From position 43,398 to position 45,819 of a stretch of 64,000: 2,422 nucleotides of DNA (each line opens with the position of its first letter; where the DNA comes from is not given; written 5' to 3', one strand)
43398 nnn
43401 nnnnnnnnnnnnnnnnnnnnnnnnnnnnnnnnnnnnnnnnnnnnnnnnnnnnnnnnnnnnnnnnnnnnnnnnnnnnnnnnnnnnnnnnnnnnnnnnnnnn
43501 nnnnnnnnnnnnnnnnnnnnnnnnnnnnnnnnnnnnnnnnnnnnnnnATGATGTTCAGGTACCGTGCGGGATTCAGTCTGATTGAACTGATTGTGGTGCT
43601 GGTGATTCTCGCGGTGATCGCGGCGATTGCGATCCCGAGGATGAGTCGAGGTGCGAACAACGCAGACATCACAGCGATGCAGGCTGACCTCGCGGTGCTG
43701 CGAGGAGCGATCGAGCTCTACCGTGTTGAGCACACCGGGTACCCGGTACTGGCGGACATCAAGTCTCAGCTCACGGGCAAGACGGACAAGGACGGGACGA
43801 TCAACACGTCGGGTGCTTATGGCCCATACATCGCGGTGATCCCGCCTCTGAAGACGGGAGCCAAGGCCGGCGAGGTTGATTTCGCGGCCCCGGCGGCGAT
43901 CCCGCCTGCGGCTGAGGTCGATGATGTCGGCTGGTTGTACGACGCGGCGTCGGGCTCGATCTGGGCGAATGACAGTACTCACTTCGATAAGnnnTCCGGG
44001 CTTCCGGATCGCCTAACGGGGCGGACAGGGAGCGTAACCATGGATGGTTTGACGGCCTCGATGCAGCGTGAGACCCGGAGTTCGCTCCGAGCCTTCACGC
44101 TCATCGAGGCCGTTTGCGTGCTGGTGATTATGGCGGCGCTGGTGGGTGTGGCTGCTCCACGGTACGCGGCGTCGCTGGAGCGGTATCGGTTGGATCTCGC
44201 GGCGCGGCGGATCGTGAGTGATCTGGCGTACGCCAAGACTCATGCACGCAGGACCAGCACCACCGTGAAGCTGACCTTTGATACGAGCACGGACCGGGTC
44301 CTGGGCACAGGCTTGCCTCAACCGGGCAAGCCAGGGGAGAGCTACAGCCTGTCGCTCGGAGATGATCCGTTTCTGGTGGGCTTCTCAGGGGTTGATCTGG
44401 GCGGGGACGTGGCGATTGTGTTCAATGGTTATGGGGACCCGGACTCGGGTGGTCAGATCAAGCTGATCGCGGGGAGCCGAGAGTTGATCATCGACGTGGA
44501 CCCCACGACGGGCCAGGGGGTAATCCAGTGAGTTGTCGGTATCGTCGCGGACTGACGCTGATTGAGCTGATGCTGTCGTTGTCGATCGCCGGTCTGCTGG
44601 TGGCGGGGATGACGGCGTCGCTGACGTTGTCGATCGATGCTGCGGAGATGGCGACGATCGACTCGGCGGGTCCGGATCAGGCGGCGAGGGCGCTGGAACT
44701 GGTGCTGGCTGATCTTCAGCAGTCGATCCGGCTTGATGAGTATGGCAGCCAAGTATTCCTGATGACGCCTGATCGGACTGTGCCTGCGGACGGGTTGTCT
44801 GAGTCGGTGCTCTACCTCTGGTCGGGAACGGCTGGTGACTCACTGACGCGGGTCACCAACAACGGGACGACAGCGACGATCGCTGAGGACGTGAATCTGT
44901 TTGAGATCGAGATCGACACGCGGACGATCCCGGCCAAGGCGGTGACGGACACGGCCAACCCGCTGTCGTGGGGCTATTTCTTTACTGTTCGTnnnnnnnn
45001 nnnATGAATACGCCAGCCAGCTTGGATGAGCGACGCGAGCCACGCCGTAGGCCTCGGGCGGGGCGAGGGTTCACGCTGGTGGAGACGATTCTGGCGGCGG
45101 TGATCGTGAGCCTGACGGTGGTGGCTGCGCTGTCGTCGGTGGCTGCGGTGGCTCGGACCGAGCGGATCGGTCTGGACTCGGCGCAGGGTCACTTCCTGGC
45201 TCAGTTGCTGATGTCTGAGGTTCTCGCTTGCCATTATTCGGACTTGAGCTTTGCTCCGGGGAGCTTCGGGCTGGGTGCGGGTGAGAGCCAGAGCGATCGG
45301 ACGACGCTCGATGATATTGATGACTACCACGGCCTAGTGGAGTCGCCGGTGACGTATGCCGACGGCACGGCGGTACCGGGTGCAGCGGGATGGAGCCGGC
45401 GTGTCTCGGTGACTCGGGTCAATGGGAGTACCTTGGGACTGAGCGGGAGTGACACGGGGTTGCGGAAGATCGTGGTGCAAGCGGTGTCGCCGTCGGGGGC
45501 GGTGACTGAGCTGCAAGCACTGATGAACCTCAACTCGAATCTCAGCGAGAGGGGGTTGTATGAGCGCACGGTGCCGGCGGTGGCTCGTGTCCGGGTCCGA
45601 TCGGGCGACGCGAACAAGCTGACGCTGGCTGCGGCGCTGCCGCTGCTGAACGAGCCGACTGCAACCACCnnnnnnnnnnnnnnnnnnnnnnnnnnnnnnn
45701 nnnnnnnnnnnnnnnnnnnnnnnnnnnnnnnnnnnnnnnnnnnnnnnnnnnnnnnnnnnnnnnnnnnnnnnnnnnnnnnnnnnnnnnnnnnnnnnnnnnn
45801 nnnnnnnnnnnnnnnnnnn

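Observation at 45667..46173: Minor pseudopilin carrying a CBM4/9-like carbohydrate-binding module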

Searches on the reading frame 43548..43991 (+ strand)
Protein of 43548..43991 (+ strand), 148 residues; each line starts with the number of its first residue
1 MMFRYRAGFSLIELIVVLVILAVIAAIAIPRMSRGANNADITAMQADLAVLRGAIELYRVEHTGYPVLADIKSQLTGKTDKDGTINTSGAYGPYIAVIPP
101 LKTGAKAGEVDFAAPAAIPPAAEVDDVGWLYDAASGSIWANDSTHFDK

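Call 3: search_protein_families(library=pfam, proteins=[window:43548-43991:+], max_evalue=1)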
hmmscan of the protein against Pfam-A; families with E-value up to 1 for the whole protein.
window:43548-43991:+ (148 aa): 4 families
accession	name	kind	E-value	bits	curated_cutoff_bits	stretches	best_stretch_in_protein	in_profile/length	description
PF07963.17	N_methyl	-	3.3e-08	33.2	21.2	1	4-29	2-27/27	Prokaryotic N-terminal methylation motif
PF14221.11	DUF4330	-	0.0067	17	27.6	1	9-42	14-46/167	Domain of unknown function (DUF4330)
PF08334.16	T2SSG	-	0.054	14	21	1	36-94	6-60/108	Type II secretion system (T2SS), protein G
PF12669.12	FeoB_associated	-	0.63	10.8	27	1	15-33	3-21/44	FeoB-associated Cys-rich membrane protein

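Call 4: search_protein_families(library=ncbifam, proteins=[window:43548-43991:+], max_evalue=1)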
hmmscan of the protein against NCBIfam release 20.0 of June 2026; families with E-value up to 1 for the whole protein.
window:43548-43991:+ (148 aa): 11 families
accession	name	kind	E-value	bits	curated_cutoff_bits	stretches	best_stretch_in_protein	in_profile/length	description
TIGR01710.1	typeII_sec_gspG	equivalog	6.4e-13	48.9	88.85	1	8-70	2-64/134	type II secretion system major pseudopilin GspG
NF007862.0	PRK10574.1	equivalog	1.6e-09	38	138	1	6-65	4-63/145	prepilin peptidase-dependent pilin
NF040999.1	pilin_ComGC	equivalog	1.7e-09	37.8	75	1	7-74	2-69/84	competence type IV pilus major pilin ComGC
TIGR02532.1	IV_pilin_GFxxxE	domain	1.3e-07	31.1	16.3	1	6-29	1-24/24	prepilin-type N-terminal cleavage/methylation domain-containing protein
NF041013.1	T4P_ComGE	equivalog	2.7e-05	24.2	49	1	8-63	5-61/83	competence type IV pilus minor pilin ComGE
TIGR01708.2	typeII_sec_gspH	equivalog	3.1e-05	24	80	1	7-45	2-40/169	type II secretion system minor pseudopilin GspH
NF041775.1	typeIV_PilA_Myxo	equivalog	8.4e-05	22.6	400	1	7-51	11-55/214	type IV pilin protein PilA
TIGR02596.1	TIGR02596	subfamily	0.0077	16.3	70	1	9-45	1-37/196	Verru_Chthon cassette protein D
NF047827.1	T3SSXpsH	equivalog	0.0089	15.8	160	1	8-49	2-43/145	type II secretion system protein XpsH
NF007800.0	PRK10506.1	equivalog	0.014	15.2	158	1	4-28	6-30/163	prepilin peptidase-dependent protein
TIGR01707.1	gspI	equivalog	0.044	14.3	44.35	1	8-40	1-33/101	type II secretion system minor pseudopilin GspI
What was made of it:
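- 43548..43994 (+): Major pseudopilin, GspG-like, 148 aa. TIGR01710 GspG 48.9 bits, below its cut-off (calls 3, 4).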

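Call 77: search_solved_structures(query=window:43548-43991:+, max_evalue=0.01)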
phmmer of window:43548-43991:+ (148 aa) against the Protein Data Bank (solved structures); distinct sequences matched with E-value up to 0.01: 10.
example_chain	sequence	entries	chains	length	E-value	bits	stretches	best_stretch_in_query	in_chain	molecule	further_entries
5wda_A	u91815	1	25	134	7.2e-09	39.2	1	9-70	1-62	General secretion pathway protein G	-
9egp_A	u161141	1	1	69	2.1e-08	37.7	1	3-66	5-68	Geopilin domain 1 protein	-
7tgg_A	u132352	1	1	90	2.5e-07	34.2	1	3-66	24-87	Geopilin domain 1 protein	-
8qqj_J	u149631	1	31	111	3.5e-06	30.5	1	9-85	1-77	Type IV narrow pilus major component PilA5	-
6xxe_A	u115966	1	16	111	2.2e-05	28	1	9-80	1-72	Uncharacterized protein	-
2m7g_A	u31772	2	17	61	2.4e-05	27.8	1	9-66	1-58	Geopilin domain 1 protein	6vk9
8pfb_G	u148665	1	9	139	2.5e-05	27.8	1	9-58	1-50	Type IV pilin PilE1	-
6gv9_A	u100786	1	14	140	5.4e-05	26.7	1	9-66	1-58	Prepilin peptidase-dependent protein D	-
6xxd_A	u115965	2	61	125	0.00032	24.2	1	9-66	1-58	PilA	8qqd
9lab_B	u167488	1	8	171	0.00042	23.8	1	6-58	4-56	MSHA major pilin subunit MshA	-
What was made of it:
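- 43548..43994 (+): Best PDB hit is the PulG/GspG pseudopilus 5wda at 7e-9, over the N-terminal half only (call 77).
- The major subunit is closest to GspG/PulG (calls 4, 77).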

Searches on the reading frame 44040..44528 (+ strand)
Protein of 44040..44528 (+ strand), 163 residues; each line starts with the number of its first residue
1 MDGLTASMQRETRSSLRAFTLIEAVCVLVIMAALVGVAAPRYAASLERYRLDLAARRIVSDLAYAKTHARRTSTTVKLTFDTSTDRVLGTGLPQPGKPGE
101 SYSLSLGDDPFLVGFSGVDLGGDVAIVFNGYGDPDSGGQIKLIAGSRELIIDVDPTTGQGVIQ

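Call 3: search_protein_families(library=pfam, proteins=[window:44040-44528:+], max_evalue=1)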
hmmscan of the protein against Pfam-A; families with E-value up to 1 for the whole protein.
window:44040-44528:+ (163 aa): 3 families
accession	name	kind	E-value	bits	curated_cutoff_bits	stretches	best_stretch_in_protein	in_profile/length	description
PF12019.13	GspH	-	9.3e-05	23.3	21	1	54-155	1-106/108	Type II transport protein GspH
PF07963.17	N_methyl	-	0.00037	20.4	21.2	1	17-38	5-26/27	Prokaryotic N-terminal methylation motif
PF02852.28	Pyr_redox_dim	-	0.2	12.3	25.3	1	59-90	35-65/110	Pyridine nucleotide-disulphide oxidoreductase, dimerisation domain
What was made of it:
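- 44040..44531 (+): GspH-like minor pseudopilin, 163 aa. Pfam GspH 23.3 bits against a cut-off of 21 (call 3).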

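Call 4: search_protein_families(library=ncbifam, proteins=[window:44040-44528:+], max_evalue=1)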
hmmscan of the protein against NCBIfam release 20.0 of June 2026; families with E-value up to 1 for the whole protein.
window:44040-44528:+ (163 aa): 10 families
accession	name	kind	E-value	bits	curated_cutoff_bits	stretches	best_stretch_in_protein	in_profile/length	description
TIGR02596.1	TIGR02596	subfamily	5e-09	36.5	70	1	19-80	1-62/196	Verru_Chthon cassette protein D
TIGR01708.2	typeII_sec_gspH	equivalog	1.3e-06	28.5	80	1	18-87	3-72/169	type II secretion system minor pseudopilin GspH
NF040982.1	ComGD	equivalog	1.6e-06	28.6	70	1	17-86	2-71/139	competence type IV pilus minor pilin ComGD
NF047827.1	T3SSXpsH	equivalog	5.5e-05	23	160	1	19-159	3-136/145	type II secretion system protein XpsH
TIGR01710.1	typeII_sec_gspG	equivalog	0.00059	19.9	88.85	1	17-56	1-40/134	type II secretion system major pseudopilin GspG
NF007800.0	PRK10506.1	equivalog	0.0033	17.3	158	1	15-81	7-73/163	prepilin peptidase-dependent protein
TIGR02532.1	IV_pilin_GFxxxE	domain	0.017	14.9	16.3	1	17-39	2-24/24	prepilin-type N-terminal cleavage/methylation domain-containing protein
NF007862.0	PRK10574.1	equivalog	0.031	14.4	138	1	17-48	5-36/145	prepilin peptidase-dependent pilin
NF040999.1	pilin_ComGC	equivalog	0.086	13.1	75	1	17-40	2-25/84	competence type IV pilus major pilin ComGC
NF041013.1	T4P_ComGE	equivalog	0.099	12.8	49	1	15-44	2-31/83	competence type IV pilus minor pilin ComGE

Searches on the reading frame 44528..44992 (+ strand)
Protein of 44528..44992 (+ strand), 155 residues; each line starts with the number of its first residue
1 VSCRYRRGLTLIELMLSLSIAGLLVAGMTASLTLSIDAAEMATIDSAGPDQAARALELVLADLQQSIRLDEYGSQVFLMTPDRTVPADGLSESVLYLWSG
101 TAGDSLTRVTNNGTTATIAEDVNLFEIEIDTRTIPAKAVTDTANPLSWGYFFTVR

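Call 3: search_protein_families(library=pfam, proteins=[window:44528-44992:+], max_evalue=1)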
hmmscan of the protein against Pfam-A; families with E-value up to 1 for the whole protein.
window:44528-44992:+ (155 aa): 2 families
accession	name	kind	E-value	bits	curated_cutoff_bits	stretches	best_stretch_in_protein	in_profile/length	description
PF07963.17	N_methyl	-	1.3e-06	28.2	21.2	1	4-28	2-26/27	Prokaryotic N-terminal methylation motif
PF23928.1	DUF7266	-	0.075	13.2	27.6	1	12-72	10-67/145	Family of unknown function (DUF7266)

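Call 4: search_protein_families(library=ncbifam, proteins=[window:44528-44992:+], max_evalue=1)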
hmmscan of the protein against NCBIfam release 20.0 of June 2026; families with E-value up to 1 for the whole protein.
window:44528-44992:+ (155 aa): 7 families
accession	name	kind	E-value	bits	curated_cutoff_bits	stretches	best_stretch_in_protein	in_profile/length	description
TIGR02532.1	IV_pilin_GFxxxE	domain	6.8e-05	22.5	16.3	1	6-27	1-22/24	prepilin-type N-terminal cleavage/methylation domain-containing protein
TIGR02599.1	TIGR02599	subfamily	0.0012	18.1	256.5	1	8-125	1-121/361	Verru_Chthon cassette protein C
TIGR01710.1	typeII_sec_gspG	equivalog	0.0085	16.1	88.85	1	7-46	1-40/134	type II secretion system major pseudopilin GspG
NF038304.1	EPS_HpsC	equivalog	0.022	14.3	200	1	6-69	20-83/318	hormogonium polysaccharide secretion pseudopilin HpsC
TIGR01708.2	typeII_sec_gspH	equivalog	0.042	13.8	80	1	7-33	2-28/169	type II secretion system minor pseudopilin GspH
NF041775.1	typeIV_PilA_Myxo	equivalog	0.15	12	400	1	6-26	10-30/214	type IV pilin protein PilA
NF007848.0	PRK10557.1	equivalog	0.2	10.9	120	1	6-32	10-36/192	prepilin peptidase-dependent protein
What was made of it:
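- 44528..44995 (+): Third minor pseudopilin in the J-like position, 155 aa. N_methyl 28 bits, with weak hits to Verru_Chthon C and HpsC (calls 3, 4).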

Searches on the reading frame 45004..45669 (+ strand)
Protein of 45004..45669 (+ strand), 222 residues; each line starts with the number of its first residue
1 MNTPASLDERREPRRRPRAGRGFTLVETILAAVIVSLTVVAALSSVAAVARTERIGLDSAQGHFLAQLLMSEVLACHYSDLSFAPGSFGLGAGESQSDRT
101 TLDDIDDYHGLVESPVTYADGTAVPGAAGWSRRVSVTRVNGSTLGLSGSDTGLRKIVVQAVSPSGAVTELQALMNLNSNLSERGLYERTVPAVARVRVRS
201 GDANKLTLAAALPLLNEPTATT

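Call 46: search_solved_structures(query=A3, max_evalue=10, show_alignments=3)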
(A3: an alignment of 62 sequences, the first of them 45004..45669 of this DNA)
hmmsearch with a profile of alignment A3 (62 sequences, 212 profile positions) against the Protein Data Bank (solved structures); distinct sequences matched with E-value up to 10: 17.
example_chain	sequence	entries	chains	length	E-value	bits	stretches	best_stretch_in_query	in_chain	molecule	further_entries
7tgg_A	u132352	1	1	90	0.0089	18.6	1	9-54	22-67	Geopilin domain 1 protein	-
9egp_A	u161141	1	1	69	0.013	18.1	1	10-51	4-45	Geopilin domain 1 protein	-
9laa_A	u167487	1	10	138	0.014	18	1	9-42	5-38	Type IV pilin protein PilA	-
5g23_A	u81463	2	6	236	0.049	16.2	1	13-54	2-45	TYPE-IV LIKE PILIN TTHA1219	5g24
9lab_B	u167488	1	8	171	0.12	15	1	12-36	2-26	MSHA major pilin subunit MshA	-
8pfb_G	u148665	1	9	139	0.32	13.5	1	17-64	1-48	Type IV pilin PilE1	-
5tcu_S2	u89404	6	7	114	0.56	12.7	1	135-175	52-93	30S ribosomal protein S11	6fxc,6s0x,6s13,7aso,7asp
5t7v_S2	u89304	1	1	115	0.57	12.7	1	135-175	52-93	30S ribosomal protein S11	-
5li0_k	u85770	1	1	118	0.59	12.7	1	135-175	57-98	30S ribosomal protein S11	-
9rvc_K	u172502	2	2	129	0.67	12.5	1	135-175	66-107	Small ribosomal subunit protein uS11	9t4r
5nd8_k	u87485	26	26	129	0.67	12.5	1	135-175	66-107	30S ribosomal protein S11 | Small ribosomal subunit protein uS11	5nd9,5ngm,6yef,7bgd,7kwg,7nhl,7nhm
6loi_A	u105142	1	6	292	0.79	12.3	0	33-83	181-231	Isoprenyl transferase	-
1ay2_A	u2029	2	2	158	1.4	11.4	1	17-46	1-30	TYPE 4 PILIN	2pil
8d3l_A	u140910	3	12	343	1.8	11.1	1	27-68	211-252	CRISPR-associated endonuclease Cas1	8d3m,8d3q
8d3p_A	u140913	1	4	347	1.8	11.1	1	27-68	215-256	CRISPR-associated endonuclease Cas1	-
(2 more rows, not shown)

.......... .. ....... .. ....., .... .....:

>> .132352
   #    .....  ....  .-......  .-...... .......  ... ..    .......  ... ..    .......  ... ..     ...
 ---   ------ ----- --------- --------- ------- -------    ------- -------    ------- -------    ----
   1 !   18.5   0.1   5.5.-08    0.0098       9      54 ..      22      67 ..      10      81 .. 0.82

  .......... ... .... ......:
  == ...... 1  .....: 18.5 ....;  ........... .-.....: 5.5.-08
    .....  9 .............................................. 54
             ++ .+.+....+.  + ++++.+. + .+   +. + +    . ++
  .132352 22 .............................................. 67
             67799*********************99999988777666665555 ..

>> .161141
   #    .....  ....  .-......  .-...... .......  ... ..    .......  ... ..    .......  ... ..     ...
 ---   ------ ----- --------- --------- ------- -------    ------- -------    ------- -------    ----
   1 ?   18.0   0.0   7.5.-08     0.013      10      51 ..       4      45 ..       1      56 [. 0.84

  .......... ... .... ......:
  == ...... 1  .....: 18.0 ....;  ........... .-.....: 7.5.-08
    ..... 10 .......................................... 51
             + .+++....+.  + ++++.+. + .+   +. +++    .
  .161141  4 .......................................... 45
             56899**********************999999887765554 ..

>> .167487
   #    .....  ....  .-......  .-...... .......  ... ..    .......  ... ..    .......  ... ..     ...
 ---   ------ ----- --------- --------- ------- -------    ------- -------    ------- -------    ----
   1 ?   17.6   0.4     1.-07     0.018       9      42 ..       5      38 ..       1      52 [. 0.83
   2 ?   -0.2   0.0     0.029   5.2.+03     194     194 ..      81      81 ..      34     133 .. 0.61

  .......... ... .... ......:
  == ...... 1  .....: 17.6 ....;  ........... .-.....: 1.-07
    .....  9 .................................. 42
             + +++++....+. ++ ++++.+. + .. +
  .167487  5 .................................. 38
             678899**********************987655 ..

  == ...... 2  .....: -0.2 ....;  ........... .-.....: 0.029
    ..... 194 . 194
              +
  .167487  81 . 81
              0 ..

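Call 47: search_protein_families(library=ncbifam, alignment_id=A3, max_evalue=0.01)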
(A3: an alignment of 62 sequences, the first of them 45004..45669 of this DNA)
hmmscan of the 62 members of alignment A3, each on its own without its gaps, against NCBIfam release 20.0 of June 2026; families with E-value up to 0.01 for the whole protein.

A. member 1, window:45004-45669:+ (222 aa): 2 families
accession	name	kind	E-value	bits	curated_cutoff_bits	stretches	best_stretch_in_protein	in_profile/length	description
TIGR01708.2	typeII_sec_gspH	equivalog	0.0022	18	80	1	21-70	2-49/169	type II secretion system minor pseudopilin GspH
TIGR01707.1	gspI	equivalog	0.005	17.3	44.35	1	22-52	1-31/101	type II secretion system minor pseudopilin GspI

B. families by the number of members that match (of 62 scanned): 17 families
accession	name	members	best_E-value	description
TIGR02523.1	type_IV_pilV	33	1.1e-06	type IV pilus modification protein PilV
TIGR02532.1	IV_pilin_GFxxxE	21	3.5e-07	prepilin-type N-terminal cleavage/methylation domain-containing protein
TIGR01707.1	gspI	17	1.5e-06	type II secretion system minor pseudopilin GspI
NF047828.1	T3SSXpsI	11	0.00011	type II secretion system protein XpsI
TIGR01708.2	typeII_sec_gspH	10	1.6e-05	type II secretion system minor pseudopilin GspH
NF041013.1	T4P_ComGE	7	4e-05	competence type IV pilus minor pilin ComGE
NF007660.0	PRK10332.1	5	3e-05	prepilin-type N-terminal cleavage/methylation domain-containing protein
NF038303.1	EPS_HpsB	3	0.0011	hormogonium polysaccharide secretion pseudopilin HpsB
NF007800.0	PRK10506.1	2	0.0001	prepilin peptidase-dependent protein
NF007848.0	PRK10557.1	2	0.00011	prepilin peptidase-dependent protein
NF006453.0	PRK08808.1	2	0.00022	type II secretion system protein J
TIGR02599.1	TIGR02599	2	0.00035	Verru_Chthon cassette protein C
NF041002.1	pilin_ComGF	1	0.0017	competence type IV pilus minor pilin ComGF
NF051431.1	Rv0361_Cterm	1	0.0038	Rv0361 family membrane protein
TIGR02598.1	TIGR02598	1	0.0038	Verru_Chthon cassette protein B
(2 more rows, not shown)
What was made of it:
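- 45070..45651 (+): Mature pilin module, aa 23-216. It comprises the alpha1 helix (about aa 25-79, Glu27 at +5), a small beta-sheet (131-175) and a conserved but poorly modelled hairpin segment (177-216) ending in 'LLNEP'. Family members hit PilV, GspI and XpsI (call 47).
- Closest known: GspI / PilV. Same: Family members hit the PilV, GspI and XpsI models (call 47).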
